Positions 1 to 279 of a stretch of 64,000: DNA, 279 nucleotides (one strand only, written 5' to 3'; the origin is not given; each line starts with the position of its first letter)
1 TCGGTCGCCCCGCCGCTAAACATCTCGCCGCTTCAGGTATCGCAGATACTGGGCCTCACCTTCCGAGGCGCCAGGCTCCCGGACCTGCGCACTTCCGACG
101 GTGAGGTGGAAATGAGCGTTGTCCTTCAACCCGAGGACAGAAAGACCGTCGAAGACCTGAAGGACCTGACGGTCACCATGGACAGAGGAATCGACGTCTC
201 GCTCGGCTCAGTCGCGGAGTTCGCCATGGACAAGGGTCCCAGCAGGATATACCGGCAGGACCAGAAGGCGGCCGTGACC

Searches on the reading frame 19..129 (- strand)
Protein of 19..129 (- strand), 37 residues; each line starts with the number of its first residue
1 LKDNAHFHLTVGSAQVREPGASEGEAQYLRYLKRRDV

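Call 65: search_protein_families(library=ncbifam, alignment_id=A8, max_evalue=0.1)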
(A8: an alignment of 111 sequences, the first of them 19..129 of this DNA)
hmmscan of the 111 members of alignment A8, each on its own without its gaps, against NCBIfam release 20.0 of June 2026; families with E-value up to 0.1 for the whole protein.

A. member 1, window:19-129:- (37 aa): 0 families

B. families by the number of members that match (of 111 scanned): 47 families (the first 25 are shown)
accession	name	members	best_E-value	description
NF007223.0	PRK09641.1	1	4.7e-09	RNA polymerase sigma factor SigW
TIGR02948.1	SigW_bacill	1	3.9e-08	RNA polymerase sigma factor SigW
NF009174.0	PRK12522.1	1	9.6e-08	RNA polymerase sigma factor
TIGR02939.1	RpoE_Sigma70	1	1.1e-07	RNA polymerase sigma factor RpoE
NF058625.1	sigma_PG0214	1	4.1e-07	GFO_1088 family ECF-type sigma factor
TIGR02937.1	sigma70-ECF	1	4.7e-07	sigma-70 family RNA polymerase sigma factor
NF004113.0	PRK05602.1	1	9.8e-07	RNA polymerase sigma factor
TIGR02950.1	SigM_subfam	1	1.2e-06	RNA polymerase sigma factor, SigM family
NF007226.0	PRK09644.1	1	1.7e-06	RNA polymerase sigma factor SigM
NF009185.0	PRK12533.1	1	2.6e-06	RNA polymerase sigma factor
TIGR02985.1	Sig70_bacteroi1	1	4.6e-06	RNA polymerase sigma-70 factor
NF009168.0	PRK12515.1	1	1.7e-05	RNA polymerase sigma factor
NF009190.0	PRK12538.1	1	2.1e-05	RNA polymerase sigma factor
TIGR02479.1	FliA_WhiG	1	3.9e-05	FliA/WhiG family RNA polymerase sigma factor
NF009172.0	PRK12519.1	1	0.00012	RNA polymerase sigma factor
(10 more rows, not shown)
